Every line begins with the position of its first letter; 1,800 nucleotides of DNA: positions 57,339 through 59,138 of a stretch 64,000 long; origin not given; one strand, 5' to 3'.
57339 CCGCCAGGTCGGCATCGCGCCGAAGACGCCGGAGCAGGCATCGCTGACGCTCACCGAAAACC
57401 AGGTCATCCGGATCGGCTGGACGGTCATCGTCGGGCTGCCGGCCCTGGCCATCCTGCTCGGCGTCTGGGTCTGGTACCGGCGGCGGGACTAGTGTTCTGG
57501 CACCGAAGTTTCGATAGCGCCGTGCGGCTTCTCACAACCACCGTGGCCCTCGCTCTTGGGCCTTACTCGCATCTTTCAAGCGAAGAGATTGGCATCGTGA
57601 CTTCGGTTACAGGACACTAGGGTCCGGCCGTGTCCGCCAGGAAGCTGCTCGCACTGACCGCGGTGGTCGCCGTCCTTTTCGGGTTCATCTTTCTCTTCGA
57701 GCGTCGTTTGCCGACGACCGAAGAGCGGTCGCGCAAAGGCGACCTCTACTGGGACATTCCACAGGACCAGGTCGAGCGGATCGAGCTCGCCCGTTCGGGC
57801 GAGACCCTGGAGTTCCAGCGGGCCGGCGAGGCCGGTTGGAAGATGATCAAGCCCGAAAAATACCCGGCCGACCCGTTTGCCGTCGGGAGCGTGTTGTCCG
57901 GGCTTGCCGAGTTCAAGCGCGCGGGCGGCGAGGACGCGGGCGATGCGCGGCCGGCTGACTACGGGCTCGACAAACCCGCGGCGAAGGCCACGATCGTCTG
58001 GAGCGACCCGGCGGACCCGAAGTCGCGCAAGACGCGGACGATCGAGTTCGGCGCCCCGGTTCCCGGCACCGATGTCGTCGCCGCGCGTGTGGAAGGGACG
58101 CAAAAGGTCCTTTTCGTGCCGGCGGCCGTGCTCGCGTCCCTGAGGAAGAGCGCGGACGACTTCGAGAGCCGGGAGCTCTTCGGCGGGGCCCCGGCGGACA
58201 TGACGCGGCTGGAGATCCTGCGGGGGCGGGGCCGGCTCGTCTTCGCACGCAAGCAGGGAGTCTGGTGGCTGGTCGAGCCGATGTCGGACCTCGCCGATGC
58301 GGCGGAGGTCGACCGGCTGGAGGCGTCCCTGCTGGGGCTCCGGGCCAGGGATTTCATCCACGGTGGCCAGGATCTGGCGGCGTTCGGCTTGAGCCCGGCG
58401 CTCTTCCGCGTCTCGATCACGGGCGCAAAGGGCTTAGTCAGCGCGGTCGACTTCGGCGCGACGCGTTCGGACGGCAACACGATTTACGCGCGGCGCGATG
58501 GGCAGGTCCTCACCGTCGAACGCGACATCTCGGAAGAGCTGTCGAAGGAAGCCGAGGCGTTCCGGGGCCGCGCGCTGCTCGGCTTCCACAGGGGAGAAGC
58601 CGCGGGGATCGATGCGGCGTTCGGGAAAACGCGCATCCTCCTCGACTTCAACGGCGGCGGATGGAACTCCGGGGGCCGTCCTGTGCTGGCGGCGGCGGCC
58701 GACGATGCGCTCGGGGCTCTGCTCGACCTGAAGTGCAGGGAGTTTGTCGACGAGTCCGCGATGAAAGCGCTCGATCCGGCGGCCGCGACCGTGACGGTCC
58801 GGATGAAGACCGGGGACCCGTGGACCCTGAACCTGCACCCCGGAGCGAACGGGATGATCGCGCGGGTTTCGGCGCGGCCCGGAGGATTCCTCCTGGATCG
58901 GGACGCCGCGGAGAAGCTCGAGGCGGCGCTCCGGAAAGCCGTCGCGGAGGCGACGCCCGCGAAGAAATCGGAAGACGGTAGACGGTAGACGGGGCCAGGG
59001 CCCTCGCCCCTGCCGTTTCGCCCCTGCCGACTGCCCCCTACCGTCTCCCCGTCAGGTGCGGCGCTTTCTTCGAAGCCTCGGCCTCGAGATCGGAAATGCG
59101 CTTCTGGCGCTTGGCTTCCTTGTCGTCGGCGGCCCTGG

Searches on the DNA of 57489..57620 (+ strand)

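Call 59: search_dna_similar(query=window:57489-57620:+, collection=plasmids, mode=distant, max_rows=10)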
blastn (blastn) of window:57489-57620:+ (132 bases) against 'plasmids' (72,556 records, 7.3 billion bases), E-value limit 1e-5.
No match.

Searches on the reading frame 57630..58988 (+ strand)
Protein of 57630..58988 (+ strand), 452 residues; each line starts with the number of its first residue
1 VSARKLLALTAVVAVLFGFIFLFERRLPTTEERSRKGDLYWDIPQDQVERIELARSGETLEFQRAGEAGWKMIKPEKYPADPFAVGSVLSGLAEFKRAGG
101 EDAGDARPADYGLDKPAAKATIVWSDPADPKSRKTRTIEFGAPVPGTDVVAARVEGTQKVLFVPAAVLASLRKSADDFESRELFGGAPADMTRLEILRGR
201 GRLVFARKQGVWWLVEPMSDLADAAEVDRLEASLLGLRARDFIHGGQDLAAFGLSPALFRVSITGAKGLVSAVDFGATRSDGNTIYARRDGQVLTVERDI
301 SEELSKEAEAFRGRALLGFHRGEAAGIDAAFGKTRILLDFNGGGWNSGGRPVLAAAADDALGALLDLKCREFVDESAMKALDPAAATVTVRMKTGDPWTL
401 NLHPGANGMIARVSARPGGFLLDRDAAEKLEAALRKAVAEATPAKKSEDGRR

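Call 56: search_protein_families(library=pfam, proteins=[window:57630-58985:+])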
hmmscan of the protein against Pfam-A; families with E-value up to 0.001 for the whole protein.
window:57630-58985:+ (452 aa): 1 family
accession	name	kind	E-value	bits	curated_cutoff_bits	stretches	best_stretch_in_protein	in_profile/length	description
PF14238.11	DUF4340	-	4.4e-34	118.7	25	2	70-255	1-181/183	Domain of unknown function (DUF4340)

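Call 64: find_encoding_contigs(protein=window:57630-58988:+, flank=1500, max_places=6)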
Protein window:57630-58988:+ (452 aa): no gene with exactly this product is on record in the collection.
